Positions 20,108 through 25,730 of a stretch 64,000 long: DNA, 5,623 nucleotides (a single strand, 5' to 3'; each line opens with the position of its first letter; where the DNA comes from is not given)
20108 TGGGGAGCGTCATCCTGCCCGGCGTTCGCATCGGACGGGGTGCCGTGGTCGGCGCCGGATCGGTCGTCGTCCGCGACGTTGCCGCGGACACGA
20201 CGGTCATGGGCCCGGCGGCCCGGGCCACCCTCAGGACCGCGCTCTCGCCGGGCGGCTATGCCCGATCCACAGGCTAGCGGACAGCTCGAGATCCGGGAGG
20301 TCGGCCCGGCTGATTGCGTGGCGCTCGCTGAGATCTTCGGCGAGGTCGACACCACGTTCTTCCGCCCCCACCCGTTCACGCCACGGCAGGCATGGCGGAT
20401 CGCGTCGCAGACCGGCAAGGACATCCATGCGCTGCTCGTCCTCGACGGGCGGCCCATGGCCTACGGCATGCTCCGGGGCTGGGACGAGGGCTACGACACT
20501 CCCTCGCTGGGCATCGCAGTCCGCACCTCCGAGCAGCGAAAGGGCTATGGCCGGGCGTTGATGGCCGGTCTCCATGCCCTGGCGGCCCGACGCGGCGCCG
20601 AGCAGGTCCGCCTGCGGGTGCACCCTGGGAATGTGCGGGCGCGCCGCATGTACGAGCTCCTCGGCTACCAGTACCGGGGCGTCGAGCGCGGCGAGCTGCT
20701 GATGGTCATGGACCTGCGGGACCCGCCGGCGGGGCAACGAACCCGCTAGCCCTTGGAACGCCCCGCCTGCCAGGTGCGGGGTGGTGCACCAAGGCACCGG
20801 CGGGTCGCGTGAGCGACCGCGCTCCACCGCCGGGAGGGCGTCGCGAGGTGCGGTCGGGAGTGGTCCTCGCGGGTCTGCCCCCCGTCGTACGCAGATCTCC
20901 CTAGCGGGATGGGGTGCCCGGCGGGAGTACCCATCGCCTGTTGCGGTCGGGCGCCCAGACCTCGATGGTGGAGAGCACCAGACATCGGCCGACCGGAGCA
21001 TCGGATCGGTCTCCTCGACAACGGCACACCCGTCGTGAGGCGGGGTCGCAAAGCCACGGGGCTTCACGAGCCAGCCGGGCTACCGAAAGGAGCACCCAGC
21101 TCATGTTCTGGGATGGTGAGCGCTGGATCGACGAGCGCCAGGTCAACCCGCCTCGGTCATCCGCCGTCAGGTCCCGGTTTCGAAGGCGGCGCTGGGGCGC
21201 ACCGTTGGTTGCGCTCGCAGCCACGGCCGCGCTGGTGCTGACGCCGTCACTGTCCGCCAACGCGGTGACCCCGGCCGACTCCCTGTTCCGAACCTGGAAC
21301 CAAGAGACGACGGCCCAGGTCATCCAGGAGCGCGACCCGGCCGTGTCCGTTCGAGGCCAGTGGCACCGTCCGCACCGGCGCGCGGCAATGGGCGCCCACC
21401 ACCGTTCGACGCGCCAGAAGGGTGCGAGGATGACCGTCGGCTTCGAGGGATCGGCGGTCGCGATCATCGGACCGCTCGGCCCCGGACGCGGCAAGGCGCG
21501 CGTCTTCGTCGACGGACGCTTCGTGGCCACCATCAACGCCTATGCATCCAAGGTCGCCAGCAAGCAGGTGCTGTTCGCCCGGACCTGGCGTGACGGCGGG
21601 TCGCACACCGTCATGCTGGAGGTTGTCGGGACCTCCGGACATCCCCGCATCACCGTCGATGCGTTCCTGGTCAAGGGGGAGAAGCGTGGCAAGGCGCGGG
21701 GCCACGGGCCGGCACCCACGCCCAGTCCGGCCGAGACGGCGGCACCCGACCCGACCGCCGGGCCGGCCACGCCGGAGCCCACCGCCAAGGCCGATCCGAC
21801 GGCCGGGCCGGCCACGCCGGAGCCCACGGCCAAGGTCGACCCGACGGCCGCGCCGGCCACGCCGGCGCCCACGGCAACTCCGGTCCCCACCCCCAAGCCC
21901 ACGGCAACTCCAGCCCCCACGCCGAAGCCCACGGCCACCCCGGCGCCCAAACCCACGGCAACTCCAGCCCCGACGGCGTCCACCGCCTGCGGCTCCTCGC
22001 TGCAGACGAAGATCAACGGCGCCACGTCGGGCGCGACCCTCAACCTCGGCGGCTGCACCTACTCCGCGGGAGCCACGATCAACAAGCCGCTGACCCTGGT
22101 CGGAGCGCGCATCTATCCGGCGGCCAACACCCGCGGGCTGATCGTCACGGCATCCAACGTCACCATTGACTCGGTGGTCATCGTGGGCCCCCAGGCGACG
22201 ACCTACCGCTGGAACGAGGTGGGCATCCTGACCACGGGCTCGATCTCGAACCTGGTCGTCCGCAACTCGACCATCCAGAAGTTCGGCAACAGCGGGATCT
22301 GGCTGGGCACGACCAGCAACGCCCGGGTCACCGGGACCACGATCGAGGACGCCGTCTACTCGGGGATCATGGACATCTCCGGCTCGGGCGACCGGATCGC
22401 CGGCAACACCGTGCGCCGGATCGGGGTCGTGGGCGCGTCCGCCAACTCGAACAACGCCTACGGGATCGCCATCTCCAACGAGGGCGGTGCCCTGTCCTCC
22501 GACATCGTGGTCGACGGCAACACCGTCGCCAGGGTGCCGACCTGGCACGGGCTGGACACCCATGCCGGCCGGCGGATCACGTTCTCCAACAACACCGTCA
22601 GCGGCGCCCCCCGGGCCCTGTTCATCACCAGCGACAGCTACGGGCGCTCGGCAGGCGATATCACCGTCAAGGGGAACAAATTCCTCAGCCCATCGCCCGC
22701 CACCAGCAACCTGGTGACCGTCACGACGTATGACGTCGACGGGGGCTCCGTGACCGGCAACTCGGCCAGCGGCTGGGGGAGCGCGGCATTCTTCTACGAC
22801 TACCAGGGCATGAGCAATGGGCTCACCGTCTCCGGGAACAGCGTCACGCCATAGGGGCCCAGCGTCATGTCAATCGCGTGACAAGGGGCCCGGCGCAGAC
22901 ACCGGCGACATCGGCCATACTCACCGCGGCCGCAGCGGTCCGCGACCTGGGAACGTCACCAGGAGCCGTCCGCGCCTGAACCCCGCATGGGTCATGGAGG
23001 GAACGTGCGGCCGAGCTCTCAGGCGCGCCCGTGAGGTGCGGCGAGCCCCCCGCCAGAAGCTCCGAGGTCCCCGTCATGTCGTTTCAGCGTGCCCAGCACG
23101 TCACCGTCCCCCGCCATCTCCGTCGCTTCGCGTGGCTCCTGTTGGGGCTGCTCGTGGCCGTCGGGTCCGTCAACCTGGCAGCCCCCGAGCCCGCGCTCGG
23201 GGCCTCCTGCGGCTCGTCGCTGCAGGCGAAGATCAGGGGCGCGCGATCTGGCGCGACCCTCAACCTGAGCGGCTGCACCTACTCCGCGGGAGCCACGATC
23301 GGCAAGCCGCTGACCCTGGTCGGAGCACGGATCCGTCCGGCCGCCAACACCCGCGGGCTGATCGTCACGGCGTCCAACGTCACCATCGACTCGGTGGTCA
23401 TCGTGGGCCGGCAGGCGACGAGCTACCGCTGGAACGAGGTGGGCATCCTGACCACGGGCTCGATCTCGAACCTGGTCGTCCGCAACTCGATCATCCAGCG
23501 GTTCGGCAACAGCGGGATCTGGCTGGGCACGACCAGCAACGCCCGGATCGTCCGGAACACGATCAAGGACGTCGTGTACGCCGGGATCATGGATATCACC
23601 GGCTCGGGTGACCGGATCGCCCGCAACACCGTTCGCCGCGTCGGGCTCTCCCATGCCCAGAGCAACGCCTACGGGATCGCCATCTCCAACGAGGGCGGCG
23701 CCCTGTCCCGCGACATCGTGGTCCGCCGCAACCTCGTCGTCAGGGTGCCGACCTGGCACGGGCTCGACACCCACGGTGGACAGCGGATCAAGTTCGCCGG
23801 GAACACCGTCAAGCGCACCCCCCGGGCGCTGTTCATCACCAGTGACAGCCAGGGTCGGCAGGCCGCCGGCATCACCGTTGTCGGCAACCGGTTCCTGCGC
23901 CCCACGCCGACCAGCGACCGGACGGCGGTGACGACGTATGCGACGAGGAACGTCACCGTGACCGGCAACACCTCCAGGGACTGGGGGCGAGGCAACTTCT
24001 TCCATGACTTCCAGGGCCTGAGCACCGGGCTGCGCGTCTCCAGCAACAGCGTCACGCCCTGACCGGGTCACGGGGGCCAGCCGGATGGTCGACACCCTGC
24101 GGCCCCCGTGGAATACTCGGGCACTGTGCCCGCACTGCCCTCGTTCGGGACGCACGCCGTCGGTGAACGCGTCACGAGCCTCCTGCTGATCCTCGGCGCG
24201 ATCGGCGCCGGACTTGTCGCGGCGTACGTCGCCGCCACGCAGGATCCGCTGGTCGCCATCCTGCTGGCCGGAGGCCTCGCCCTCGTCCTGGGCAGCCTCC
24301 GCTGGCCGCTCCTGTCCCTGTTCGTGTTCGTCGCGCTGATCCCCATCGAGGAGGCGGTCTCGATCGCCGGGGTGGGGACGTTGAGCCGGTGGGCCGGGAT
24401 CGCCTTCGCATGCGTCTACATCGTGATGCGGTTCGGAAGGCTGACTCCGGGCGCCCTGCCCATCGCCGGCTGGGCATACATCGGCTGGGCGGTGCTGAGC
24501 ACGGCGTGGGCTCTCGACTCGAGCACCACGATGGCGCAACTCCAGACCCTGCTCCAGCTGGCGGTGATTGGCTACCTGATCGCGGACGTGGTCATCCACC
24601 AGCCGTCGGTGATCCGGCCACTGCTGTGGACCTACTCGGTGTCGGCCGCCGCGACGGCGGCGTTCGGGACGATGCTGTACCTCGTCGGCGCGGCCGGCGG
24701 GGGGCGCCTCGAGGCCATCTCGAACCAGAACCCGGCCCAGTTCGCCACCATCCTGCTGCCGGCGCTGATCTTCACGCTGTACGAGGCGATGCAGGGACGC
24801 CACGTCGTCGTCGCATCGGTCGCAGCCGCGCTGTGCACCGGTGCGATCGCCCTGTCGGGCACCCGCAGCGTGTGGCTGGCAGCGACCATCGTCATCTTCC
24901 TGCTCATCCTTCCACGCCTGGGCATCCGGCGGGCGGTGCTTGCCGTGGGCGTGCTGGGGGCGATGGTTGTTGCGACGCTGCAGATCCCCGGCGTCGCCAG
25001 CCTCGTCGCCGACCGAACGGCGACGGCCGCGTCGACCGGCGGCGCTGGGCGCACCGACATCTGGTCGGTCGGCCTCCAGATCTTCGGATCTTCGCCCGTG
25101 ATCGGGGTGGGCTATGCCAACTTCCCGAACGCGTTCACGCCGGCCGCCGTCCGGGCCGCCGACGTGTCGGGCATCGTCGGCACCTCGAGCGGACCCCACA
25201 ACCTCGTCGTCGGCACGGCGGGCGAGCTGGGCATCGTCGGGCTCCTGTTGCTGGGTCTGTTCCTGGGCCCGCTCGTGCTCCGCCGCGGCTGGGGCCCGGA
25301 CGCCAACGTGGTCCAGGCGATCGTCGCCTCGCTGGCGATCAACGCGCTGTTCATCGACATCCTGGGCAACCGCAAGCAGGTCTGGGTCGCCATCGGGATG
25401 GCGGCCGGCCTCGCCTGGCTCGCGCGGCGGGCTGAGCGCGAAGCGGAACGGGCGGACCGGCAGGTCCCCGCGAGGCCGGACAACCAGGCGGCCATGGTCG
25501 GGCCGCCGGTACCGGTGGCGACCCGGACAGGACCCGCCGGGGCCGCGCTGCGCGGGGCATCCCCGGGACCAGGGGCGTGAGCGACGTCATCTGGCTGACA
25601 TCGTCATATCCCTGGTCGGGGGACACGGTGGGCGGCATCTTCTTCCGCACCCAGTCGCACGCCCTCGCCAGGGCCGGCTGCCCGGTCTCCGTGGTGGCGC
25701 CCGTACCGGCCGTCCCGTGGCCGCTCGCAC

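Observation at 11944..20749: Acyl-carrier / amidotransferase cassette inserted into a bacillosamine-type amino-sugar module: candidate undescribed N-acyl sugar decoration pathway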

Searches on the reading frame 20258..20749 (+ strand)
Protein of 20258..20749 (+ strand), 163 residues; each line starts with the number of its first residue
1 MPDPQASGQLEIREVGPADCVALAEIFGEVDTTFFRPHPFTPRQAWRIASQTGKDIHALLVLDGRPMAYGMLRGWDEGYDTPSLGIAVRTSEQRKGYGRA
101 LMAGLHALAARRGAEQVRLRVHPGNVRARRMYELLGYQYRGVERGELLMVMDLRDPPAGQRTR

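Call 6: search_protein_families(library=pfam, proteins=[window:20258-20749:+], max_evalue=0.01)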
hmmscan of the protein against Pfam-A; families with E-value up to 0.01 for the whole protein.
window:20258-20749:+ (163 aa): 5 families
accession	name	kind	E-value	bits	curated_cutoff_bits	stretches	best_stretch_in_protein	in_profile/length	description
PF00583.31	Acetyltransf_1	-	2.7e-13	50.7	20.7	1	35-137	13-116/116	Acetyltransferase (GNAT) family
PF13302.13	Acetyltransf_3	-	5.1e-10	40.6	25.4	1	10-138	2-138/138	Acetyltransferase (GNAT) domain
PF13508.13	Acetyltransf_7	-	1.8e-08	35.1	27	1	62-138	8-83/84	Acetyltransferase (GNAT) domain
PF08445.16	FR47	-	1.3e-07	32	22.1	1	85-140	26-80/86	FR47-like protein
PF13673.13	Acetyltransf_10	-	0.00012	22.5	23.6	1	86-142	57-112/128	Acetyltransferase (GNAT) domain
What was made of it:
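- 20258..20749 (+): GNAT acetyltransferase (163 aa), overlapping the NeuD gene by 20 nt and not conserved with the module. PF00583 50.7 bits (call 6).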

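Call 7: search_protein_families(library=ncbifam, proteins=[window:20258-20749:+], max_evalue=0.01)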
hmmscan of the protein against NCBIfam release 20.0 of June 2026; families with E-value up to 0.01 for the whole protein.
window:20258-20749:+ (163 aa): 12 families
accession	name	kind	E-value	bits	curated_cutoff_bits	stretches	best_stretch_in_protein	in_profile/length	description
TIGR01575.1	rimI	equivalog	4.1e-10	39.9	86.4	1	34-144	12-119/132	ribosomal protein S18-alanine N-acetyltransferase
NF002959.0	PRK03624.1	equivalog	1.5e-09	37.7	124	1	9-139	6-131/147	GNAT family acetyltransferase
TIGR03448.1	mycothiol_MshD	equivalog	4.1e-06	26.3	163.1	1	86-139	234-287/294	mycothiol synthase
NF049894.1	CG3035_N_ac_Glu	equivalog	1.1e-05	24.8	280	1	86-138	238-290/300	N-acetylglutamate synthase, CG3035 family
NF007025.1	PRK09491.1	equivalog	3.6e-05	23.7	173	1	84-138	66-120/145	ribosomal protein S18-alanine N-acetyltransferase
NF041716.1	HxA_phane_GNAT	equivalog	5.4e-05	23.1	250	1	86-138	88-141/152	cyclophane-containing RiPP N-acetyltransferase HaaN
NF040503.1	resist_ArsN1a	equivalog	0.00052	19.8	170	1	85-143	81-139/159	arsinothricin resistance N-acetyltransferase ArsN1 family A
TIGR03585.1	PseH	equivalog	0.0028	17.7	93.1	1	84-145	80-141/156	UDP-4-amino-4,6-dideoxy-N-acetyl-beta-L-altrosamine N-acetyltransferase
TIGR02382.1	wecD_rffC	equivalog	0.0033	17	195.1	1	58-132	100-175/191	dTDP-4-amino-4,6-dideoxy-D-galactose acyltransferase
NF008212.0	PRK10975.1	equivalog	0.0047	16.8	219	1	86-136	169-219/232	dTDP-4-amino-4,6-dideoxy-D-galactose acyltransferase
NF000487.1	stat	exception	0.0062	16.1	420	1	86-143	110-167/189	streptothricin N-acetyltransferase STAT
NF000482.1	AAC_3_XI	exception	0.0097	15.7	300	0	11-146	6-139/148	aminoglycoside N-acetyltransferase AAC(3)-XI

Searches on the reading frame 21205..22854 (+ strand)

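Call 10: search_protein_families(library=pfam, proteins=[window:21205-22854:+], max_evalue=0.001)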
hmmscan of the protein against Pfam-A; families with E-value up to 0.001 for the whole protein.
window:21205-22854:+ (549 aa): 2 families
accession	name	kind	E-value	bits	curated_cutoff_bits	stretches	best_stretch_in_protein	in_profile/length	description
PF13229.12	Beta_helix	-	2.2e-10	40.8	25.9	1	314-493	11-158/158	Right handed beta helix region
PF05048.19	NosD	-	2e-06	27.8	23.6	0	309-402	82-168/212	Periplasmic copper-binding protein (NosD)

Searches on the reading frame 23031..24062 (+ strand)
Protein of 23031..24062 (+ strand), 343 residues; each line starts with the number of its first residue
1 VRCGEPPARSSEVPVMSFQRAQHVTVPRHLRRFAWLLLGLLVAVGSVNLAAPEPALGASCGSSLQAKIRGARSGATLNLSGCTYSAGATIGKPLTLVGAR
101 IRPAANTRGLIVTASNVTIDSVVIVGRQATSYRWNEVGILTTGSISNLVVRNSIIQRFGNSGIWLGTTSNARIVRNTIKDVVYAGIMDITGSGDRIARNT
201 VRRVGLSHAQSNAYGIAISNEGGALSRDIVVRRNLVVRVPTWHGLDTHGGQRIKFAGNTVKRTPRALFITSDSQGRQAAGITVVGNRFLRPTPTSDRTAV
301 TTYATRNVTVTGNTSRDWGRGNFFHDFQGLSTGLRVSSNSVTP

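Call 10: search_protein_families(library=pfam, proteins=[window:23031-24062:+], max_evalue=0.001)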
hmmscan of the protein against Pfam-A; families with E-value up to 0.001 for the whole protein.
window:23031-24062:+ (343 aa): 2 families
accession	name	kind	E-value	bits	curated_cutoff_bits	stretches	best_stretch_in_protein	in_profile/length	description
PF13229.12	Beta_helix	-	6.8e-12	45.7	25.9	2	112-286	11-156/158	Right handed beta helix region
PF05048.19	NosD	-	2.4e-07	30.8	23.6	1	112-260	44-169/212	Periplasmic copper-binding protein (NosD)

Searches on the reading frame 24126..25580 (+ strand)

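Call 10: search_protein_families(library=pfam, proteins=[window:24126-25580:+], max_evalue=0.001)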
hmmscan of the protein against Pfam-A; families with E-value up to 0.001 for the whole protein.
window:24126-25580:+ (484 aa): 1 family
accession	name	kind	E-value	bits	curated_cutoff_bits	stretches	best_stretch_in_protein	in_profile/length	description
PF04932.20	Wzy_C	-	5.9e-18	65.5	31.7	1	233-376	2-148/149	O-Antigen ligase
